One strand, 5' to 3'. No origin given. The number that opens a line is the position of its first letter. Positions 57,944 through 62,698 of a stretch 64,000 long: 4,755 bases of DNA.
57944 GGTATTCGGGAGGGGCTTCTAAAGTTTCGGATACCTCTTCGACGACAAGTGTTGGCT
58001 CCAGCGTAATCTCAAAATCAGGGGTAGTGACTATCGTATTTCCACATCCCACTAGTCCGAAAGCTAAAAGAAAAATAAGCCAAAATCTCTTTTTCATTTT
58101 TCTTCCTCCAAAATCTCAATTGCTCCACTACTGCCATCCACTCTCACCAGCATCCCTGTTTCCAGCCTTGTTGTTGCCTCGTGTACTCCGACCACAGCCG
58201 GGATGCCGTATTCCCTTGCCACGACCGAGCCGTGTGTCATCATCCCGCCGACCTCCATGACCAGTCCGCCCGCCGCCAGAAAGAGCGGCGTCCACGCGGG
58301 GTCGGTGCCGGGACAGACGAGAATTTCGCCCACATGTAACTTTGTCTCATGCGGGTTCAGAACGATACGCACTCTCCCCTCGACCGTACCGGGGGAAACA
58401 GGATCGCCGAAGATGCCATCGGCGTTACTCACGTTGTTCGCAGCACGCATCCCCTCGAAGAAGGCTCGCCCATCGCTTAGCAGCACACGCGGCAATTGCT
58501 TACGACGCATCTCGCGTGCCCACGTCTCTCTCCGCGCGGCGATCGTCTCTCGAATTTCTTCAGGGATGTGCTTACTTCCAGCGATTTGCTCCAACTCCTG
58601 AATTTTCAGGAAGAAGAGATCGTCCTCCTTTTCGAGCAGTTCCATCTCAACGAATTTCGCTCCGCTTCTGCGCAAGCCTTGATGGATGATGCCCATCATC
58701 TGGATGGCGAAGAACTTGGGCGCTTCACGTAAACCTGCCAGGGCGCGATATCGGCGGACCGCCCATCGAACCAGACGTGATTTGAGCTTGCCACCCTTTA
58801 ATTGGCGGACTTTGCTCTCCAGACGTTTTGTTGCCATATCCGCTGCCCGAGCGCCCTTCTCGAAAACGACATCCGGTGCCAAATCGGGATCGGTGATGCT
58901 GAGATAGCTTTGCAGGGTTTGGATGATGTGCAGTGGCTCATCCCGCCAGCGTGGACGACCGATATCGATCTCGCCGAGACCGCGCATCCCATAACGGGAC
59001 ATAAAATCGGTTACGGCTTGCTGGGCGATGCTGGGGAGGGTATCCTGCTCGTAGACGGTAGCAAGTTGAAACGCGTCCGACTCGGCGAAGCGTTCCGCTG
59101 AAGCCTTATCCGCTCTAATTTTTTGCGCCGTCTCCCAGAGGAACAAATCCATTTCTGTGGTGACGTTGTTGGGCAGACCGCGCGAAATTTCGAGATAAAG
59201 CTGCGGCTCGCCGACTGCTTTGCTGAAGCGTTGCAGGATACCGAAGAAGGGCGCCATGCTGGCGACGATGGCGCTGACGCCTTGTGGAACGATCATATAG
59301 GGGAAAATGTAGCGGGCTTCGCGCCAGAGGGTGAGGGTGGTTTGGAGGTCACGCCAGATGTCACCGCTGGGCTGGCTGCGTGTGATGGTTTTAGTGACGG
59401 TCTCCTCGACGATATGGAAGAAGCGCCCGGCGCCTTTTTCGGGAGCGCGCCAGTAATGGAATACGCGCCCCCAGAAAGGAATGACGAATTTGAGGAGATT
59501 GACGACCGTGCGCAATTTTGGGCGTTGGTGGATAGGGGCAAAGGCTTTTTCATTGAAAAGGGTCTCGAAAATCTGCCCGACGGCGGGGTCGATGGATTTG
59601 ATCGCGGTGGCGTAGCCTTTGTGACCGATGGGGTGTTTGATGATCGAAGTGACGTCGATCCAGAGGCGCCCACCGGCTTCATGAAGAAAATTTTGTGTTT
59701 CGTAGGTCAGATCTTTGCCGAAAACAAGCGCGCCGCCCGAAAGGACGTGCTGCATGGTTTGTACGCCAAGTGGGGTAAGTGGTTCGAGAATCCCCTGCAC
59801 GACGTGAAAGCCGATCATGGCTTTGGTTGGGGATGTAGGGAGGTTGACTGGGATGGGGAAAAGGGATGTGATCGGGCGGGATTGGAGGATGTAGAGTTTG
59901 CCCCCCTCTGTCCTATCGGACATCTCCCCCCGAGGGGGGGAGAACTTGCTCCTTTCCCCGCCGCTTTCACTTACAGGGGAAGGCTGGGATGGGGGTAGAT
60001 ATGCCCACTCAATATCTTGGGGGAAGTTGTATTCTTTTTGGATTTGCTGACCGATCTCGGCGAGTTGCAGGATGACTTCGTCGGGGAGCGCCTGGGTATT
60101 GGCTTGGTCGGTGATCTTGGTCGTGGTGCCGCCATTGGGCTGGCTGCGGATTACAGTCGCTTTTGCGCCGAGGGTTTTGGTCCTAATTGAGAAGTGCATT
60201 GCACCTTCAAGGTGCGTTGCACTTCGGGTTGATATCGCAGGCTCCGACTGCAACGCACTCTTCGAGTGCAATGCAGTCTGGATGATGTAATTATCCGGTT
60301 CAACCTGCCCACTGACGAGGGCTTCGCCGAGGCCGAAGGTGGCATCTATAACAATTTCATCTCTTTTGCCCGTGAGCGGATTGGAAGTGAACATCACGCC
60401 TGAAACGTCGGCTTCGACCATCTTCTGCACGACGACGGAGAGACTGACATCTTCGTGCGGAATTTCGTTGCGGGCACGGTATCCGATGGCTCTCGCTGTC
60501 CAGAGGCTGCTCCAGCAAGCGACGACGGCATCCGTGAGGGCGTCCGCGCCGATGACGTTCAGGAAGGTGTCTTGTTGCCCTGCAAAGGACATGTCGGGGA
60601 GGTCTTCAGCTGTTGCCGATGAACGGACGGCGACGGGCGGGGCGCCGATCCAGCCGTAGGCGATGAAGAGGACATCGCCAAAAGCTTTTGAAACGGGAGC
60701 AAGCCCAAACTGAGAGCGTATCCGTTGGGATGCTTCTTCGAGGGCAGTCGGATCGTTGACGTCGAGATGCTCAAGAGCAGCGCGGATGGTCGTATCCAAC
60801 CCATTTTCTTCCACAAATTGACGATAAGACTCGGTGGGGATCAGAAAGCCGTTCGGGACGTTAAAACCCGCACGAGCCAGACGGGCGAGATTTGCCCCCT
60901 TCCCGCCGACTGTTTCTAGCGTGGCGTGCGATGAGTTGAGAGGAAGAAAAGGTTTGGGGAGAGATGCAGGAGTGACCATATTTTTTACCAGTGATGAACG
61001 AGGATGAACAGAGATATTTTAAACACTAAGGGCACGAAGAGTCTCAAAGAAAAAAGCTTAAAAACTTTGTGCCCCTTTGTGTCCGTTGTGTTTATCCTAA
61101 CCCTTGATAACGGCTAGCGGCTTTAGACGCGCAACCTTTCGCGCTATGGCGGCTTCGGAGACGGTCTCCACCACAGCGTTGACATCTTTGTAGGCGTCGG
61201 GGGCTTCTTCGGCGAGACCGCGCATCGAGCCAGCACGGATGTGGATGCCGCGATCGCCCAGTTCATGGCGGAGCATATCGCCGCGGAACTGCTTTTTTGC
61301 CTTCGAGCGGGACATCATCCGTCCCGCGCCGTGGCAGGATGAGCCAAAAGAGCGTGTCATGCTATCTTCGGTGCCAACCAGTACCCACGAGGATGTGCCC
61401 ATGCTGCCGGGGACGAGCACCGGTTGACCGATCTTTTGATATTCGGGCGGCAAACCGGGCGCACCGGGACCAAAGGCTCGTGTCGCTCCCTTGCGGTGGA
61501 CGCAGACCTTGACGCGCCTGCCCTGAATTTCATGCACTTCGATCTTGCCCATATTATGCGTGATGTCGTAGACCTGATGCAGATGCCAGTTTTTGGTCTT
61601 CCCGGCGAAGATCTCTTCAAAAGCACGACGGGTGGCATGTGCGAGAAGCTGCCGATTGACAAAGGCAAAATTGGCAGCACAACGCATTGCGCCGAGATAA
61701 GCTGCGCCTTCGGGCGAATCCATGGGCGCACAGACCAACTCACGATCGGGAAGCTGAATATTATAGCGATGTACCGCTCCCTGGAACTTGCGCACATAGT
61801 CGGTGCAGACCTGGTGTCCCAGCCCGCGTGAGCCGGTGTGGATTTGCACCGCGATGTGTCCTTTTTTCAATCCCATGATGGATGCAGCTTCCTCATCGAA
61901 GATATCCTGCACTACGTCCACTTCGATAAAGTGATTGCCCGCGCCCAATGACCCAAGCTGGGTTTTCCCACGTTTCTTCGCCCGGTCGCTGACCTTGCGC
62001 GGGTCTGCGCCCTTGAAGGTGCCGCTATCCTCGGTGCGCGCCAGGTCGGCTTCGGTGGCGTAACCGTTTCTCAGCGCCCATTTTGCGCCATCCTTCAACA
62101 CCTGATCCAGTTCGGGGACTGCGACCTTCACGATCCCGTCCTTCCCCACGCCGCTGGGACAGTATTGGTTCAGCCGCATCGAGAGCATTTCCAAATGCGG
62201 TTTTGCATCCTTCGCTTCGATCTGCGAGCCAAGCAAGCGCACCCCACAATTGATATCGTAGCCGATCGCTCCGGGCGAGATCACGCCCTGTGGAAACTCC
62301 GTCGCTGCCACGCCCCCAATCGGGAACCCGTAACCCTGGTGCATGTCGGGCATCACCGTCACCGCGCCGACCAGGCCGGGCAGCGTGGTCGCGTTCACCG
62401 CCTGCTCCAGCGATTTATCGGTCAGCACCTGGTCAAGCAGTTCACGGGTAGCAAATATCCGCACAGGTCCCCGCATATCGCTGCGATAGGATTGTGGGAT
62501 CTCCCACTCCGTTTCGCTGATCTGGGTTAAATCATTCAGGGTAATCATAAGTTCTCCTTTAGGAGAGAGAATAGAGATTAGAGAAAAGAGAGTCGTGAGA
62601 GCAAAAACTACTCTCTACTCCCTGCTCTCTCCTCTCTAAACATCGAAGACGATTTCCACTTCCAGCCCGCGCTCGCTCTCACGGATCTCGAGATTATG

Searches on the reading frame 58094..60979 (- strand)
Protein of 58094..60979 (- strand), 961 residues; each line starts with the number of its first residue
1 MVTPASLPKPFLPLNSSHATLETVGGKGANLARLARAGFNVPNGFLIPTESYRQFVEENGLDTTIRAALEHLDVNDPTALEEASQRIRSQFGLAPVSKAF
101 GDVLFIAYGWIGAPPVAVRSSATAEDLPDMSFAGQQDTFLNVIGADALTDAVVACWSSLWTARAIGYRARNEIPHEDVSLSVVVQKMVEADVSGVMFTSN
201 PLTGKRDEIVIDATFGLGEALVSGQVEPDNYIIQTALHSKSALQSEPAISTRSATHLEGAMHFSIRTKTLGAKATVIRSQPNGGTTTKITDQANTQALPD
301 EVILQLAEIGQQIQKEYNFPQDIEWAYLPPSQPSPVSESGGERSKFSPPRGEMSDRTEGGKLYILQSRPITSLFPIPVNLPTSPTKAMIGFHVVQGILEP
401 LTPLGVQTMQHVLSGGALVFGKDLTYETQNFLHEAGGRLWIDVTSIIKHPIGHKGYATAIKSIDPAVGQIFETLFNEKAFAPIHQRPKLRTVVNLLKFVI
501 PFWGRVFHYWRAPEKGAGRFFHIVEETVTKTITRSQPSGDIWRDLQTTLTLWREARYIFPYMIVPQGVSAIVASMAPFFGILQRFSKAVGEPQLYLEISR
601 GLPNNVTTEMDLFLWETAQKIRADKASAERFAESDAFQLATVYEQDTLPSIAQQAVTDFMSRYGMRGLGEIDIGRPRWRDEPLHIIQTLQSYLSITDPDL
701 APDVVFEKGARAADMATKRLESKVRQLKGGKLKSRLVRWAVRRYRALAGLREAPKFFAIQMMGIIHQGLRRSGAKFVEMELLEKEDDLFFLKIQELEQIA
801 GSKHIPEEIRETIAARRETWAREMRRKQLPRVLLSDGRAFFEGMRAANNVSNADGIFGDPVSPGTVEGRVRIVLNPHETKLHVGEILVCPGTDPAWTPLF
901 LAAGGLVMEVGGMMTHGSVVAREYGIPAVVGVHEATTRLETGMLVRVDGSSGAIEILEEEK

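Call 85: search_protein_families(library=pfam, proteins=[window:58094-60979:-], max_evalue=0.00001)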
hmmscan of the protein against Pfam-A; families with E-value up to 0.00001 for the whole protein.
window:58094-60979:- (961 aa): 2 families
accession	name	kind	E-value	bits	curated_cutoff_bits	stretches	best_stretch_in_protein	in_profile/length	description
PF01326.24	PPDK_N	-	8.6e-91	305.1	27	1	22-372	2-311/328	Pyruvate phosphate dikinase, AMP/ATP-binding domain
PF00391.29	PEP-utilizers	-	4.5e-23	81.1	23.1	1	884-952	4-72/72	PEP-utilising enzyme, mobile domain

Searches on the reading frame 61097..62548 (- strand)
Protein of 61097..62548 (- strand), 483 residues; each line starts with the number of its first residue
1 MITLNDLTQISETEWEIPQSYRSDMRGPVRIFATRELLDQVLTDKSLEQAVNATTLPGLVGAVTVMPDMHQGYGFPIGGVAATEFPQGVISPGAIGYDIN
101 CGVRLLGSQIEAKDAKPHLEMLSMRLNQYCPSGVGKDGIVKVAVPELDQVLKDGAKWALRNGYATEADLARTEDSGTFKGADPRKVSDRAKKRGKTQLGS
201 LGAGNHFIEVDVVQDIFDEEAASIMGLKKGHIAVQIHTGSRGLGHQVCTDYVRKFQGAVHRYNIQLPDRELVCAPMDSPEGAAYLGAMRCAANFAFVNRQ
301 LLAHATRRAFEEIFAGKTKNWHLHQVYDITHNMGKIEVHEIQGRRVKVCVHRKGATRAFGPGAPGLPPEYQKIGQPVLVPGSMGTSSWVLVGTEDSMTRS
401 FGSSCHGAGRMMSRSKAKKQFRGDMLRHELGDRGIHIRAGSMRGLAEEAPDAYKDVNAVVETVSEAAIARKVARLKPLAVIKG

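Call 85: search_protein_families(library=pfam, proteins=[window:61097-62548:-], max_evalue=0.00001)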
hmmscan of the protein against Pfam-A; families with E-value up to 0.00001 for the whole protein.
window:61097-62548:- (483 aa): 1 family
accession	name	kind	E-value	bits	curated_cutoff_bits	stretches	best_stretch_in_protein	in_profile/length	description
PF01139.22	RtcB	-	1.8e-171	571.5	27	1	49-483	1-426/426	tRNA-splicing ligase RtcB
